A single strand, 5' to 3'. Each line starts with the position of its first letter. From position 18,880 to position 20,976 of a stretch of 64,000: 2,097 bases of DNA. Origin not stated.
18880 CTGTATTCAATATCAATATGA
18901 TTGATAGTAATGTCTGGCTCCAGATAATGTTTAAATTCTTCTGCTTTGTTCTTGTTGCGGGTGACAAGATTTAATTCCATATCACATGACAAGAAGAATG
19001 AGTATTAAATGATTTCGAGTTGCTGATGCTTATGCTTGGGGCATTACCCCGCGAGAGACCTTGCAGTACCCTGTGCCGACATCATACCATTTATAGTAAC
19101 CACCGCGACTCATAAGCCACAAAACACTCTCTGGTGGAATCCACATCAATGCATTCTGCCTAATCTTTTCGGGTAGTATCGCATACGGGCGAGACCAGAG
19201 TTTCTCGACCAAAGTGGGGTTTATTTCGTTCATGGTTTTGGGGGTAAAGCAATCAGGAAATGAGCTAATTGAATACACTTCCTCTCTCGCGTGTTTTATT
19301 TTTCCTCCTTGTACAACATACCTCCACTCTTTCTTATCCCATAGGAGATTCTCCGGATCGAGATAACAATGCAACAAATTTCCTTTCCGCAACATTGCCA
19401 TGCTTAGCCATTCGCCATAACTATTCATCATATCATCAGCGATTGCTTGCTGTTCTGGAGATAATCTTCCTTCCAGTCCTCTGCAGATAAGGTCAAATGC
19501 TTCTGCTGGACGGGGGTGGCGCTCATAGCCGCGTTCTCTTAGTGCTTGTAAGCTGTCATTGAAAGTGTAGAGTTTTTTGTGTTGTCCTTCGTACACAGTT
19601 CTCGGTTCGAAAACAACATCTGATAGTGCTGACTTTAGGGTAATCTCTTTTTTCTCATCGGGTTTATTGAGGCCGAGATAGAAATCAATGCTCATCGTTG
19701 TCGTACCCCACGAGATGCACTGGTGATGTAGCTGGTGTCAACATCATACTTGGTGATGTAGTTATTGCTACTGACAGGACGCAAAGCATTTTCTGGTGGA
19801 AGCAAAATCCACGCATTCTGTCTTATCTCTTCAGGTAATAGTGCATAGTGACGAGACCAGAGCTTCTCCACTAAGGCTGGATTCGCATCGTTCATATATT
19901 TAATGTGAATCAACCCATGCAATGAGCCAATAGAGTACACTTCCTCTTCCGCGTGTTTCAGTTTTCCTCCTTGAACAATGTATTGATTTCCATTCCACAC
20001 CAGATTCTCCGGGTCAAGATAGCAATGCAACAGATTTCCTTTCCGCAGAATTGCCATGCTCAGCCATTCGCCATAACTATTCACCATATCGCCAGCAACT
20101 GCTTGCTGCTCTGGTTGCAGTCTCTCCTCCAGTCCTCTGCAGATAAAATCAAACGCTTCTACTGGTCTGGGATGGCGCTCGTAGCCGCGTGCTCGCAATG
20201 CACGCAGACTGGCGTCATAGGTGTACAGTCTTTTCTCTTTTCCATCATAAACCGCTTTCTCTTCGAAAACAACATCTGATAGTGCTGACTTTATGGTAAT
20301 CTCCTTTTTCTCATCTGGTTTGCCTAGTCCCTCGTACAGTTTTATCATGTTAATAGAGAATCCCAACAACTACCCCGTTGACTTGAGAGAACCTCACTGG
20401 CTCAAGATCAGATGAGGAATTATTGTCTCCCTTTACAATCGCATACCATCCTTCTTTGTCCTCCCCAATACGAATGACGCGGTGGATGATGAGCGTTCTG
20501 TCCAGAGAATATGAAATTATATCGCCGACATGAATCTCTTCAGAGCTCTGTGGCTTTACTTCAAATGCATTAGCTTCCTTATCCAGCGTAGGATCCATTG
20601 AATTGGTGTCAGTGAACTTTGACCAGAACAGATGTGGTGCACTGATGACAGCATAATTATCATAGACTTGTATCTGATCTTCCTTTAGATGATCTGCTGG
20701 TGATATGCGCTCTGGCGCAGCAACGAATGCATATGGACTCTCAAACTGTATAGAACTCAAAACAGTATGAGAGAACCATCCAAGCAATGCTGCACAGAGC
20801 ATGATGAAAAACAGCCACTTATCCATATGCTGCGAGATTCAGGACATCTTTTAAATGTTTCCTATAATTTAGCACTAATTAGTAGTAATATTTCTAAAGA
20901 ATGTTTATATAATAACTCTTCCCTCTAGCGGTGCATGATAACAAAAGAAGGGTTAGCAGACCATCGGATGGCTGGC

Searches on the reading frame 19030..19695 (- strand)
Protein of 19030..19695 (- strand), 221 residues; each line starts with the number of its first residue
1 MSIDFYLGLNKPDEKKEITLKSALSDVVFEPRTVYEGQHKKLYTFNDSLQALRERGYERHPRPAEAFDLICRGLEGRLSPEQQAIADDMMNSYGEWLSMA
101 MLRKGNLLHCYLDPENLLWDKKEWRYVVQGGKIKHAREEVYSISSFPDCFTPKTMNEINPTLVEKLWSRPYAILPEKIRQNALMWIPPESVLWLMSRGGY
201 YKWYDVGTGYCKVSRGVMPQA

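Call 8: search_protein_families(library=pfam, proteins=[window:19030-19695:-], max_evalue=10)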
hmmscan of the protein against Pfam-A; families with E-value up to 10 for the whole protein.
window:19030-19695:- (221 aa): 0 families

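Call 10: search_protein_families(library=ncbifam, proteins=[window:19030-19695:-], max_evalue=10)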
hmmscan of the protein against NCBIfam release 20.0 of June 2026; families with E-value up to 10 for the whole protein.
window:19030-19695:- (221 aa): 0 families

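Call 11: search_protein_families(library=phrogs, proteins=[window:19030-19695:-], max_evalue=10)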
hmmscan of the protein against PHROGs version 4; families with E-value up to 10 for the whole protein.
window:19030-19695:- (221 aa): 1 family
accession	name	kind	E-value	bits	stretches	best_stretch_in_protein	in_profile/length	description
phrog_6923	-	unknown function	0.082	14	1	35-69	17-48/64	-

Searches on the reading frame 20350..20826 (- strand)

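Call 31: search_protein_families(library=pfam, proteins=[window:20350-20826:-], max_evalue=0.01)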
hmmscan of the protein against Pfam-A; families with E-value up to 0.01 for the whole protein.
window:20350-20826:- (158 aa): 0 families

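Call 80: search_protein_families(library=ncbifam, proteins=[window:20350-20826:-], max_evalue=0.01)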
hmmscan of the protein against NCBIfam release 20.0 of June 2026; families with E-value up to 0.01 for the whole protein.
window:20350-20826:- (158 aa): 3 families
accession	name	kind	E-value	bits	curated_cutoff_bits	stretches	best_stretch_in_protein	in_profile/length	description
TIGR02228.1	sigpep_I_arch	equivalog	3.7e-13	49.6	51.85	1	75-154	39-119/158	signal peptidase I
NF046067.1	SigPepSipWBacil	equivalog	1.4e-08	34.5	190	1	75-155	46-127/189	signal peptidase I SipW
TIGR02227.1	sigpep_I_bact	equivalog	0.0014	18.5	47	1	71-124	24-81/162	signal peptidase I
